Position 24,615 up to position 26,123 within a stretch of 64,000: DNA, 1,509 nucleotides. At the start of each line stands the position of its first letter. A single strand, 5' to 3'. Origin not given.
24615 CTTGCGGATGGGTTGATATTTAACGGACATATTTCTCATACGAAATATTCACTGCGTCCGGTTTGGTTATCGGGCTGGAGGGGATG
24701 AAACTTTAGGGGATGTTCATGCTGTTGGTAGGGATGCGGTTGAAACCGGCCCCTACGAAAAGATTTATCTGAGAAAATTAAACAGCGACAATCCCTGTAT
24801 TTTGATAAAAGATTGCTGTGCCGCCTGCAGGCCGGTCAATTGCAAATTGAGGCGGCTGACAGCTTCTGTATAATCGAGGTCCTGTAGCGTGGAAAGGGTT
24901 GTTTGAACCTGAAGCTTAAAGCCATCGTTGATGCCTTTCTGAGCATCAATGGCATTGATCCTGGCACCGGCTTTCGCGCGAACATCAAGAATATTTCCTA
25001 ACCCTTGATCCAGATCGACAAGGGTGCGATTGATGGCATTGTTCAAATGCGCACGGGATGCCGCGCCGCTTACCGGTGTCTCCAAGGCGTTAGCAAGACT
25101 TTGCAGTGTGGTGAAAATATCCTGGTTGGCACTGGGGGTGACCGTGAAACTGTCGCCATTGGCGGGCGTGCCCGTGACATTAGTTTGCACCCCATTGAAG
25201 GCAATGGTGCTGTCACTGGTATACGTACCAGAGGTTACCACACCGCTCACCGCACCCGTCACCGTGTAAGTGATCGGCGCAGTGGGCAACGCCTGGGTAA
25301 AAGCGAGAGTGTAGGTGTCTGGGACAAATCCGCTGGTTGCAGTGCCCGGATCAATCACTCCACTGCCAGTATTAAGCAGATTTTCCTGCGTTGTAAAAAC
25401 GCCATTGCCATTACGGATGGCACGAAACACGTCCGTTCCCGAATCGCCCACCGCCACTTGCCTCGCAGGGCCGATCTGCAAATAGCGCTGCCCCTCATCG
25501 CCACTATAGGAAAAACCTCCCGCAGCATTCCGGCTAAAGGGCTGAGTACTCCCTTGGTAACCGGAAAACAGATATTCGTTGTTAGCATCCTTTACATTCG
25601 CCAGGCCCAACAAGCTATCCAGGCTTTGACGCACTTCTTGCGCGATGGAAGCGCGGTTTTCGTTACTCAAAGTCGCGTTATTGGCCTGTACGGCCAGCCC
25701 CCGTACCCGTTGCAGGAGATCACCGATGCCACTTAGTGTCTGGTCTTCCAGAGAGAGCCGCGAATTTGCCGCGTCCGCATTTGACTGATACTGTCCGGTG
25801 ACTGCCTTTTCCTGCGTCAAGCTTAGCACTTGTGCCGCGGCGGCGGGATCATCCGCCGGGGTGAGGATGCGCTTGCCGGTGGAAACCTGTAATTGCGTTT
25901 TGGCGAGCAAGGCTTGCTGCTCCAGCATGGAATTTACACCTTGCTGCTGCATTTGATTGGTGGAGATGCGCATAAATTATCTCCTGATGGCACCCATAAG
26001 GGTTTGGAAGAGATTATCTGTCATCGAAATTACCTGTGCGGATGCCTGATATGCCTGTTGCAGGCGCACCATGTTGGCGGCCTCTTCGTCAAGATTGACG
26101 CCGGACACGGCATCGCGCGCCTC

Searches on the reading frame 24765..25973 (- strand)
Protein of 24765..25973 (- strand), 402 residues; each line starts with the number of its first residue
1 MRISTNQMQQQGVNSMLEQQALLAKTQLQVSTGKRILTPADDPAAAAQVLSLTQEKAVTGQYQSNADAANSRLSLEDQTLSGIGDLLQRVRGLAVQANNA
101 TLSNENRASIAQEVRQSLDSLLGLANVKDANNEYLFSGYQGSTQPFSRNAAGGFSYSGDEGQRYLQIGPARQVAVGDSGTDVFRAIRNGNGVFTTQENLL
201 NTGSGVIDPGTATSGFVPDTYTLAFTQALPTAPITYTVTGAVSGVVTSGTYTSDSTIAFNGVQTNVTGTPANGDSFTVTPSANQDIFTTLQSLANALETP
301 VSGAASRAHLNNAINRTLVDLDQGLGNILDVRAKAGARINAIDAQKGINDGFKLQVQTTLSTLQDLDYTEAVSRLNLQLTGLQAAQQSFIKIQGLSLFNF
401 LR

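Call 10: search_protein_families(library=pfam, proteins=[window:24765-25973:-], max_evalue=1)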
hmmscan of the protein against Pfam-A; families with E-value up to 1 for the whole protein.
window:24765-25973:- (402 aa): 4 families
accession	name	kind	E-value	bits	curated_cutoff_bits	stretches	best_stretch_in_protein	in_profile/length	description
PF00669.25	Flagellin_N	-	5.2e-25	88.6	26.6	1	3-140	1-138/139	Bacterial flagellin N-terminal helical region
PF21158.3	flgK_1st_1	-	0.0001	22.7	24.2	1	248-280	49-81/81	Flagellar hook-associated protein 1, D2-like domain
PF00700.27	Flagellin_C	-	0.0082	16.9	23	1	322-401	5-86/86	Bacterial flagellin C-terminal helical region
PF21159.3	FlgK_2nd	-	0.025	15.4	24.7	1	231-280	68-116/116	Flagellar hook-associated protein 1, D3 domain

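Call 11: find_related_loci(query=window:24765-25973:-, collection=genome_contigs, flank=10000)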
Query window:24765-25973:- (402 aa) in genome_contigs; peptide patterns used: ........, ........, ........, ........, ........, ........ (x = any residue, [..] = any of these).
93 stretches matched a pattern; 12 encode a relative of the query (tblastn E <= 1e-3); 12 distinct loci.
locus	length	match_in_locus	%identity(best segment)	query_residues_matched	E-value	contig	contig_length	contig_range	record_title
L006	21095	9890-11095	92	1-402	0e+0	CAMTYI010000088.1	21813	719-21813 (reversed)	MAG: uncultured Gammaproteobacteria bacterium isolate G02_MAG_00007 genome assembly, contig: G02_MAG_00007_000000000099,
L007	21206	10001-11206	90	1-402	0e+0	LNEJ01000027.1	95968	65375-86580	MAG: Gammaproteobacteria bacterium Ga0074134 Ga0074134_125.1, whole genome shotgun sequence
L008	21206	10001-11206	75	1-402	0e+0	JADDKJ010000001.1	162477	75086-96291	MAG: Gammaproteobacteria bacterium isolate bin1 1, whole genome shotgun sequence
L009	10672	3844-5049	74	1-402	0e+0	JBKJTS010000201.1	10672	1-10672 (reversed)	MAG: Gammaproteobacteria bacterium isolate ant_bin.633 k117_697609, whole genome shotgun sequence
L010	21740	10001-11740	74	1-402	0e+0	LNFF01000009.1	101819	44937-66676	MAG: Gammaproteobacteria bacterium Ga0077554 Ga0077554_109.1, whole genome shotgun sequence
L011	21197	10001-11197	55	1-402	3e-139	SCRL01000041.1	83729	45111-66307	MAG: Gammaproteobacteria bacterium isolate FW104_bin.7 FW104_bin.7-6949, whole genome shotgun sequence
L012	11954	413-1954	65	1-401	4e-93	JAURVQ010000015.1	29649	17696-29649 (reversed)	MAG: Gammaproteobacteria bacterium isolate E1_concoct.bin.78 E1_k141_104121, whole genome shotgun sequence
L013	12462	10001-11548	62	1-402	3e-91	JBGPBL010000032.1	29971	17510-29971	MAG: Sulfurifustaceae bacterium isolate OBJ_0618_130150_106 k141_796627_length_29971_cov_12.0118, whole genome shotgun s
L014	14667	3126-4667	66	1-402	3e-87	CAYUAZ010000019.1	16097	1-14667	MAG TPA_asm: uncultured Gammaproteobacteria bacterium isolate SRP302447_co1_433 genome assembly, contig: NODE_9574_lengt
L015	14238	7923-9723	40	1-401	2e-81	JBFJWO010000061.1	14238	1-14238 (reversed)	MAG: Gammaproteobacteria bacterium isolate Mix_sand19.2022.05.G.22 k141_3970983_length_14238_cov_13.0717, whole genome s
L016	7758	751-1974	39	1-401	6e-79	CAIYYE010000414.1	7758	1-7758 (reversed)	MAG: uncultured beta proteobacterium isolate Loclat_bin-18157 genome assembly, contig: bin-18157:414/645, whole genome s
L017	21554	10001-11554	52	1-401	2e-68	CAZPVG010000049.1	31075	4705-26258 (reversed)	MAG TPA_asm: uncultured bacterium isolate SRP214966_co3_380 genome assembly, contig: NODE_1583_length_31075_cov_9.298291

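Call 35: find_related_loci(query=A4, collection=metagenome_contigs, flank=7000)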
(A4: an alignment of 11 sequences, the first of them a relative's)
Query A4 (129 aa) in metagenome_contigs; peptide patterns used: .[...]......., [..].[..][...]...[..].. (x = any residue, [..] = any of these).
512 stretches matched a pattern; 289 encode a relative of the query (tblastn E <= 1e-3); the best 80 are kept; 80 distinct loci.
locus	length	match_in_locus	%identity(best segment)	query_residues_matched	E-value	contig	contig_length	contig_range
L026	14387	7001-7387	100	1-129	3e-86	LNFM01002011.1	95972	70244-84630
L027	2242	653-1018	45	1-129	2e-25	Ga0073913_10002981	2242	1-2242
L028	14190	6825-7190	42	1-129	8e-25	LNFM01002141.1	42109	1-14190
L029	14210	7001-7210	56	60-129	2e-23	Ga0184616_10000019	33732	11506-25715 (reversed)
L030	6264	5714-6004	44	19-119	2e-20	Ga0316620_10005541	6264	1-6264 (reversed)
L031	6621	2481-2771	44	19-119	2e-20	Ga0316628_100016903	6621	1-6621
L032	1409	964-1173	47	60-129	9e-20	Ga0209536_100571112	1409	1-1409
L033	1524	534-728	52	63-127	1e-19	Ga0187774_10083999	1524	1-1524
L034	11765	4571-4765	52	54-118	4e-19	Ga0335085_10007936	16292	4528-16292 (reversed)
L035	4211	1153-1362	50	60-129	4e-19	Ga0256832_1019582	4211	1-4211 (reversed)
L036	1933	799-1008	53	56-125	4e-19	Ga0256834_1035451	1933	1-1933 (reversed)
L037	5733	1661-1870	50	60-129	6e-19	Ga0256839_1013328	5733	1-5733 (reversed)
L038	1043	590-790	52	63-129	6e-19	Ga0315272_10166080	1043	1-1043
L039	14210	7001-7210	49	60-129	8e-19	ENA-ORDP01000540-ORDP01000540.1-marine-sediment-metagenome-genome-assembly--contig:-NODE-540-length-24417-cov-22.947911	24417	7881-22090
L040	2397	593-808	49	48-119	1e-18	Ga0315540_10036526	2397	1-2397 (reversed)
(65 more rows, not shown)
